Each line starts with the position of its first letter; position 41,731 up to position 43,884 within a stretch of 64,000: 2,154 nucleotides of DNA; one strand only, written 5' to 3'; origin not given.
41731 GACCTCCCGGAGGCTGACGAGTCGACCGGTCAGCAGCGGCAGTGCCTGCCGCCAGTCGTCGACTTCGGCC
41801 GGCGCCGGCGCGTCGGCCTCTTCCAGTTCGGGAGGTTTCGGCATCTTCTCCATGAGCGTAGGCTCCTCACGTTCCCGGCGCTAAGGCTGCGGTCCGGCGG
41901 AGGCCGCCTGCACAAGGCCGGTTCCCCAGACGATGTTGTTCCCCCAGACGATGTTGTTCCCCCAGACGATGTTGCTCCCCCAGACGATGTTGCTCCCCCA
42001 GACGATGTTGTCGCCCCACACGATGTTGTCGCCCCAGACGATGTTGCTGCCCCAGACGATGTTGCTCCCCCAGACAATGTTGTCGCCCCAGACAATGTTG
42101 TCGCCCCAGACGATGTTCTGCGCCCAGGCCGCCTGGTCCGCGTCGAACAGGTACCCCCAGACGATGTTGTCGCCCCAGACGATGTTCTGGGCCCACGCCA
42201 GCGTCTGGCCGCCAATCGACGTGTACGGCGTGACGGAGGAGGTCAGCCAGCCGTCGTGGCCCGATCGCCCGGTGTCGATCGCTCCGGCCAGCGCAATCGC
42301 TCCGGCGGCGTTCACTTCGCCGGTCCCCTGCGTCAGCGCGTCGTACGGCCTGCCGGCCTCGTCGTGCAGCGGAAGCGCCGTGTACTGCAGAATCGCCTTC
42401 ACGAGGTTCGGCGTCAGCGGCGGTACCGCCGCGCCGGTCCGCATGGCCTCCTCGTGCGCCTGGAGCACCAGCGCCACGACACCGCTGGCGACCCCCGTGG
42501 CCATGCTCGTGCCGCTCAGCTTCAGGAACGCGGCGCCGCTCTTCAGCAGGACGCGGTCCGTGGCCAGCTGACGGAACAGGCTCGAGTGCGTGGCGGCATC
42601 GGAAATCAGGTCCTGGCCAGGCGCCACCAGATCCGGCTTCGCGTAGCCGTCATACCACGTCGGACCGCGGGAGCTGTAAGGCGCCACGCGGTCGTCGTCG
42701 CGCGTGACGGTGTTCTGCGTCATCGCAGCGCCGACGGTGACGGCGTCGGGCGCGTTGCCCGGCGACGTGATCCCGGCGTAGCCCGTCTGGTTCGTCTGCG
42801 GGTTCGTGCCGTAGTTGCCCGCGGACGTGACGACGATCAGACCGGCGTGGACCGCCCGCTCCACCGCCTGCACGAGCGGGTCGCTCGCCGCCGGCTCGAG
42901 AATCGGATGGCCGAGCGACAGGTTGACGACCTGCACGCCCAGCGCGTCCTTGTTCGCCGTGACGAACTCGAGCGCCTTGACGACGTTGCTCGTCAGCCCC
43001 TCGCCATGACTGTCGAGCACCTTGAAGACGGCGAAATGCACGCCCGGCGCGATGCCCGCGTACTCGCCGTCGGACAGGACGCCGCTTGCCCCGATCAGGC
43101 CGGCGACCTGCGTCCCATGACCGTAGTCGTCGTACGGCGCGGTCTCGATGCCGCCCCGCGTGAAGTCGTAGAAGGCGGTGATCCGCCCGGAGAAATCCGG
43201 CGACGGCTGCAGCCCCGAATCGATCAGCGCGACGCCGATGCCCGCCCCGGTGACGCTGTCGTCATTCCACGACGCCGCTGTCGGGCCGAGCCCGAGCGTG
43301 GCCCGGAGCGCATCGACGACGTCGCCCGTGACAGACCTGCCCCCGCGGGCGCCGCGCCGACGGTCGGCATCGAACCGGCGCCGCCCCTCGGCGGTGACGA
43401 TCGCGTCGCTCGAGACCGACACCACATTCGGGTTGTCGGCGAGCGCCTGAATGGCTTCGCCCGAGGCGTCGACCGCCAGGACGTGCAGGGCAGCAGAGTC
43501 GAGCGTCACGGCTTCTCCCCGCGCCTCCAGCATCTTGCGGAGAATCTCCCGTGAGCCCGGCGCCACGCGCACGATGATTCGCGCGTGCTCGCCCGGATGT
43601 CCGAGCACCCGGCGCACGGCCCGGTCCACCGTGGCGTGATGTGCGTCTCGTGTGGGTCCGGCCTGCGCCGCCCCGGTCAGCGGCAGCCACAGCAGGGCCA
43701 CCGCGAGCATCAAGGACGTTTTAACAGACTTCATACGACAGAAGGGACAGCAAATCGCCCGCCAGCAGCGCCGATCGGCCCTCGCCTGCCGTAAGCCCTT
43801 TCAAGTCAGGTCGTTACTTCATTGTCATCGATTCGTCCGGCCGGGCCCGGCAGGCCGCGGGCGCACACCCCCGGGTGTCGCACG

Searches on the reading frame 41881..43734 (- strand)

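Call 62: search_protein_families(library=pfam, proteins=[window:41881-43734:-], max_evalue=1)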
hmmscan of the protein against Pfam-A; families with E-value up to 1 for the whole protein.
window:41881-43734:- (617 aa): 1 family
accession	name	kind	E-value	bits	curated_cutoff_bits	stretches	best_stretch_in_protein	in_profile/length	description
PF00082.27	Peptidase_S8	-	2.8e-43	148.7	21.8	1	163-464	1-280/288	Subtilase family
